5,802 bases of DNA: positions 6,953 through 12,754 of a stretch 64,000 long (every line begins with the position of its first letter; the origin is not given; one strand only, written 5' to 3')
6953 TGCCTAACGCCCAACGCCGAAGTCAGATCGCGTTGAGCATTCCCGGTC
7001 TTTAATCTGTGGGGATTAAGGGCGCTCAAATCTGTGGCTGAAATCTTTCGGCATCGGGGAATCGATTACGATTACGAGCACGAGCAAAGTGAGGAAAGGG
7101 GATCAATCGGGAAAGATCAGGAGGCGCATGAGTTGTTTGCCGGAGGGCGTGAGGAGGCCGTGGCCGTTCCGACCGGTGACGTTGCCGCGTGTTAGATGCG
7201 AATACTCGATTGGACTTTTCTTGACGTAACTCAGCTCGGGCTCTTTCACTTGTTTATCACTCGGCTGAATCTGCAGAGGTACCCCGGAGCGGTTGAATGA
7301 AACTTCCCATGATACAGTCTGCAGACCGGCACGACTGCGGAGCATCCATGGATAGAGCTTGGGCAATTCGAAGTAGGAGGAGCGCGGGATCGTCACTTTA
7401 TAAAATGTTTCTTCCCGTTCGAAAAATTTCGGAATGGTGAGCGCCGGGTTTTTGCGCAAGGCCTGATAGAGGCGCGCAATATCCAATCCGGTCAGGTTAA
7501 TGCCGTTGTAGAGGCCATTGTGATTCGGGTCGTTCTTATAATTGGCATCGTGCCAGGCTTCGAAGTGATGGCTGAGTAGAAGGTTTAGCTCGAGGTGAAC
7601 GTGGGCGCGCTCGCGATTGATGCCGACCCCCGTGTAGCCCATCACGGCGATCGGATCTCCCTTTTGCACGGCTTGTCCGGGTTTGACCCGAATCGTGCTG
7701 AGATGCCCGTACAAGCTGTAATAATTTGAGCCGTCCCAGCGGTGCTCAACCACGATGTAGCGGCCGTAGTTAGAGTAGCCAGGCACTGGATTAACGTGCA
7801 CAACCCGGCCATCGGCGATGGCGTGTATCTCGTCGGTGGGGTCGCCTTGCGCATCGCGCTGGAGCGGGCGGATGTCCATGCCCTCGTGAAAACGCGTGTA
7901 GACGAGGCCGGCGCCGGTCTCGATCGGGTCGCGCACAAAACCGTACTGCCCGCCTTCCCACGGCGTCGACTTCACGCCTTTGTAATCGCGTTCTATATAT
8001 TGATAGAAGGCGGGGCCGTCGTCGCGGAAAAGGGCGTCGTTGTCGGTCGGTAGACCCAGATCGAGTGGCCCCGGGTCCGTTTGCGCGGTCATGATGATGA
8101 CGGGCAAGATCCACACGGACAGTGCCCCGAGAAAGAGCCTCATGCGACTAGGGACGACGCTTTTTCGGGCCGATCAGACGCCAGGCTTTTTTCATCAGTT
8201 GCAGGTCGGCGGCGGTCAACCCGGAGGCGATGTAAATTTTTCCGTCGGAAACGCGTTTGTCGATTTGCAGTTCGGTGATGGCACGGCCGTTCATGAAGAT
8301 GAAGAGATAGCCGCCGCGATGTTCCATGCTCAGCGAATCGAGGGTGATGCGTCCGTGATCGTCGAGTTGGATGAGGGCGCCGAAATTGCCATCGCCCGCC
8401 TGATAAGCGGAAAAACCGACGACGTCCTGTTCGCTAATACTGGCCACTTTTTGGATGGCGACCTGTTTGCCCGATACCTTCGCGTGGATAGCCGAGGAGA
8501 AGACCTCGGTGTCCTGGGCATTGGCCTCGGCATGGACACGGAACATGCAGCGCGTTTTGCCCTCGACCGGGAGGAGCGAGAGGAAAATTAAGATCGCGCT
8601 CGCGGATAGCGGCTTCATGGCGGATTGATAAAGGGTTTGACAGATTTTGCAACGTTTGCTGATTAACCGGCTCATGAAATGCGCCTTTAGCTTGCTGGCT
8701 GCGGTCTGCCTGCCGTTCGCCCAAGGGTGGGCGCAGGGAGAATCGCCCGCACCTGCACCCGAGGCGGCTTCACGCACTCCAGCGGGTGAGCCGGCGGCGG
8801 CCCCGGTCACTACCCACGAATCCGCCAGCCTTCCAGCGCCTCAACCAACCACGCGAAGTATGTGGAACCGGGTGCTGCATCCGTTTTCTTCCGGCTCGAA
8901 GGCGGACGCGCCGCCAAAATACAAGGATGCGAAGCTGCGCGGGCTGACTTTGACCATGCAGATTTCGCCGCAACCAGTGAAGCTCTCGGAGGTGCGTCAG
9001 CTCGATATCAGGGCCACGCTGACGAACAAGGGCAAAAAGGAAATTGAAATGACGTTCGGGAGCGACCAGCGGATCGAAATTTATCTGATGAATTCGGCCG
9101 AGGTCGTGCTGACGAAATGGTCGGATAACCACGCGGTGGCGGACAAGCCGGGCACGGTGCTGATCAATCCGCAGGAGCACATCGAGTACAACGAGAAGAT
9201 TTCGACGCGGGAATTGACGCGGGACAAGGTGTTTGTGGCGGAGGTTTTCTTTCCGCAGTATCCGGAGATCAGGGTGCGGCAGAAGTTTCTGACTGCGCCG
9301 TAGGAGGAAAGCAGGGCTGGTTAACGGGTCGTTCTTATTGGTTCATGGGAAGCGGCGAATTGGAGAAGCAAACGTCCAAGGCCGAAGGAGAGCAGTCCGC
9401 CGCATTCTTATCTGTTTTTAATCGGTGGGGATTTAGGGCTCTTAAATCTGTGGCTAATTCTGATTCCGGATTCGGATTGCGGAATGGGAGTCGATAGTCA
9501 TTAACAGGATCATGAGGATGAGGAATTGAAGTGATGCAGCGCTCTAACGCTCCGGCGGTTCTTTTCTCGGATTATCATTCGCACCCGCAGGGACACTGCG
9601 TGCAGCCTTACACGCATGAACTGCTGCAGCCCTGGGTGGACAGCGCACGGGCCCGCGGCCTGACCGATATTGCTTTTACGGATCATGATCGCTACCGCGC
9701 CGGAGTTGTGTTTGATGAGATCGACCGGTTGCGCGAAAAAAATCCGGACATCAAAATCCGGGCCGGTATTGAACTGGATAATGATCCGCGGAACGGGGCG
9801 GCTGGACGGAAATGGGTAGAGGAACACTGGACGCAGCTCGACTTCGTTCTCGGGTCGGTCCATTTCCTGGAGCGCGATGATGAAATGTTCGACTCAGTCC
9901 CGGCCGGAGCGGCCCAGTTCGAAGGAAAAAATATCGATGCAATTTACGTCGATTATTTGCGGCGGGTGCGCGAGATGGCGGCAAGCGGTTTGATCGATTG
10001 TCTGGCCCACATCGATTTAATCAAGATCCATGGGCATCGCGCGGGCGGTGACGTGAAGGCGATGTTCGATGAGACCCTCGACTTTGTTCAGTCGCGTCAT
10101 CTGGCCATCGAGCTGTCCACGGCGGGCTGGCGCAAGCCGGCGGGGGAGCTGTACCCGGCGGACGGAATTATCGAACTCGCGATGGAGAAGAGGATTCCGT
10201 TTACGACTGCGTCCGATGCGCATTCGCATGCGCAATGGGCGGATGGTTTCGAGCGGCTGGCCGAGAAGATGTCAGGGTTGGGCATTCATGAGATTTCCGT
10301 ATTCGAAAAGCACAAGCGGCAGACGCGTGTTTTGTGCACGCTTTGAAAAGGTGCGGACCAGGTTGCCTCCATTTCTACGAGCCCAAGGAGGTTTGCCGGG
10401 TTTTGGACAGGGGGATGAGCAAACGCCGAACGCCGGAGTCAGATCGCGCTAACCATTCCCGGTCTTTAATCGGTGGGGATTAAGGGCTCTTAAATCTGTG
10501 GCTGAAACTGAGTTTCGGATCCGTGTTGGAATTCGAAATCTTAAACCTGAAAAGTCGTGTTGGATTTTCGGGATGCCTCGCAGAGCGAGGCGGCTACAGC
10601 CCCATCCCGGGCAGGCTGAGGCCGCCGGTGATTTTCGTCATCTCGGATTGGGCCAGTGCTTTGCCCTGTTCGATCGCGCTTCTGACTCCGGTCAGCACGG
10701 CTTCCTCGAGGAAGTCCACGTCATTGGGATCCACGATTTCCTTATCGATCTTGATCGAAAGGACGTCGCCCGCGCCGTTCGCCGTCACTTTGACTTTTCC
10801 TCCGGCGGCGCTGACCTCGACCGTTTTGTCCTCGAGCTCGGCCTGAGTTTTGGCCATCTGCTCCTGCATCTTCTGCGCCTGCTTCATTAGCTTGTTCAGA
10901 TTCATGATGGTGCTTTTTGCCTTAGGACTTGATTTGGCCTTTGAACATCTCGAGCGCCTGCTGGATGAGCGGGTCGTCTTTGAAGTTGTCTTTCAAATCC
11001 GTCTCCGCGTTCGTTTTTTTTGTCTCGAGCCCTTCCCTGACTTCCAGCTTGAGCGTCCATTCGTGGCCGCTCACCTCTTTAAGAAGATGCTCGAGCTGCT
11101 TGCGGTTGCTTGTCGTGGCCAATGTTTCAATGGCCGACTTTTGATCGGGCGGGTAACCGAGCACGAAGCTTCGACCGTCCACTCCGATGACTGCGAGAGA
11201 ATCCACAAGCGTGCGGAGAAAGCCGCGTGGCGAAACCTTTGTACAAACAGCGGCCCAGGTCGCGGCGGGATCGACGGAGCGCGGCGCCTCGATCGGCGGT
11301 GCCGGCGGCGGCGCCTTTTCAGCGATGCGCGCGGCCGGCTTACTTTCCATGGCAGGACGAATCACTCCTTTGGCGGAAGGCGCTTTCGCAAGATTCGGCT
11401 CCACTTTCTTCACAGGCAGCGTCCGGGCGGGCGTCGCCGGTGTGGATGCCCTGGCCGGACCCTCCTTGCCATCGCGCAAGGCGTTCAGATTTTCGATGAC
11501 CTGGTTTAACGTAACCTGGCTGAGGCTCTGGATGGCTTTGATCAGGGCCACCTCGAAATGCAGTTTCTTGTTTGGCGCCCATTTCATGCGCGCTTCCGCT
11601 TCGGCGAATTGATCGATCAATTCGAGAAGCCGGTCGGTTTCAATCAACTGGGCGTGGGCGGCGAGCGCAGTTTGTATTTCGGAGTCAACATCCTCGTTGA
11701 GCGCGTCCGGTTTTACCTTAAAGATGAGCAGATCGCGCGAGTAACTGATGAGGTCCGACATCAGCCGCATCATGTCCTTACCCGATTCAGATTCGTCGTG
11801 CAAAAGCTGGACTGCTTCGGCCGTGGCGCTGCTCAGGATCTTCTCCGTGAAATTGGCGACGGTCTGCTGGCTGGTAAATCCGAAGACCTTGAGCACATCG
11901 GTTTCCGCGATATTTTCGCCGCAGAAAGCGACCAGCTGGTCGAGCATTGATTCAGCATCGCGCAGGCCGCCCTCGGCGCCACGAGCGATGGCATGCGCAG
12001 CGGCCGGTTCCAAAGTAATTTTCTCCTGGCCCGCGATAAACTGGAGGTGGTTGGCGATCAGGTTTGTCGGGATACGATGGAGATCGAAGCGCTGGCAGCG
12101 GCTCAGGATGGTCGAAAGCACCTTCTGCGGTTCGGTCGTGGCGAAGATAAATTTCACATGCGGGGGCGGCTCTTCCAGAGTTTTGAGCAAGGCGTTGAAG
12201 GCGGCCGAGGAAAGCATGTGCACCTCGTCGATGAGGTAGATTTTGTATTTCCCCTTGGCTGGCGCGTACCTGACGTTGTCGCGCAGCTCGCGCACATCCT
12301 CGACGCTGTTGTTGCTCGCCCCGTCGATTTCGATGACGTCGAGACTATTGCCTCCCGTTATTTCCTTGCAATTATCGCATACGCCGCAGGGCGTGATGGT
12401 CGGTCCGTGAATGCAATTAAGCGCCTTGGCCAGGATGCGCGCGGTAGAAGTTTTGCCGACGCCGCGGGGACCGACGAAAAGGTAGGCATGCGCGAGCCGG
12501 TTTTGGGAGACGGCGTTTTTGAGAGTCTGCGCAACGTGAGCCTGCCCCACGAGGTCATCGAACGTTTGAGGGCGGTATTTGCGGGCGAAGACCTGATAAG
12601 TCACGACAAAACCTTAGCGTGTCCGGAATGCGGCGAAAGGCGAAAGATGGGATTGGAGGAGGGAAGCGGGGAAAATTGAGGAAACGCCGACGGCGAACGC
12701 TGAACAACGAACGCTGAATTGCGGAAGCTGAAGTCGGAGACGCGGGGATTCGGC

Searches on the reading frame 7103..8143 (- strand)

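Call 79: search_protein_families(library=pfam, proteins=[window:7103-8143:-], max_evalue=0.00001)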
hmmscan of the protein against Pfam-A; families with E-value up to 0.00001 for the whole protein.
window:7103-8143:- (346 aa): 1 family
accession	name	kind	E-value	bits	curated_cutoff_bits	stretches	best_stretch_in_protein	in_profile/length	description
PF01551.29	Peptidase_M23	-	9.2e-19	67.9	28.7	1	85-187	2-88/96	Peptidase family M23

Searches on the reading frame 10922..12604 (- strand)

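Call 79: search_protein_families(library=pfam, proteins=[window:10922-12604:-], max_evalue=0.00001)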
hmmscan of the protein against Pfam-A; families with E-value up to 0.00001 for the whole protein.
window:10922-12604:- (560 aa): 7 families
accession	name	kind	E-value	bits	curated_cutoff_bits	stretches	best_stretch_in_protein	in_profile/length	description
PF13177.12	DNA_pol3_delta2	-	6e-47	160.1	27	1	21-177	2-159/161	DNA polymerase III, delta subunit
PF22608.2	DNAX_ATPase_lid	-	3e-14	53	27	1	183-229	2-48/49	DNA polymerase III clamp loader subunit, ATPase lid domain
PF00004.35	AAA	-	1.3e-13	51.9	21.2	1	42-172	2-125/131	ATPase family associated with various cellular activities (AAA)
PF12169.13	DNA_pol3_gamma3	-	1.8e-13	50.9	24.4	1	233-371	2-141/143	DNA polymerase III subunits gamma and tau domain III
PF05496.18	RuvB_N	-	1.8e-07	31.5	27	1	11-67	2-62/159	Holliday junction DNA helicase RuvB P-loop domain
PF07728.20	AAA_5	-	2.2e-07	31.4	22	1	42-145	3-92/139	AAA domain (dynein-related subfamily)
PF13401.12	AAA_22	-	4.9e-06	27.3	27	0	41-156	8-122/130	AAA domain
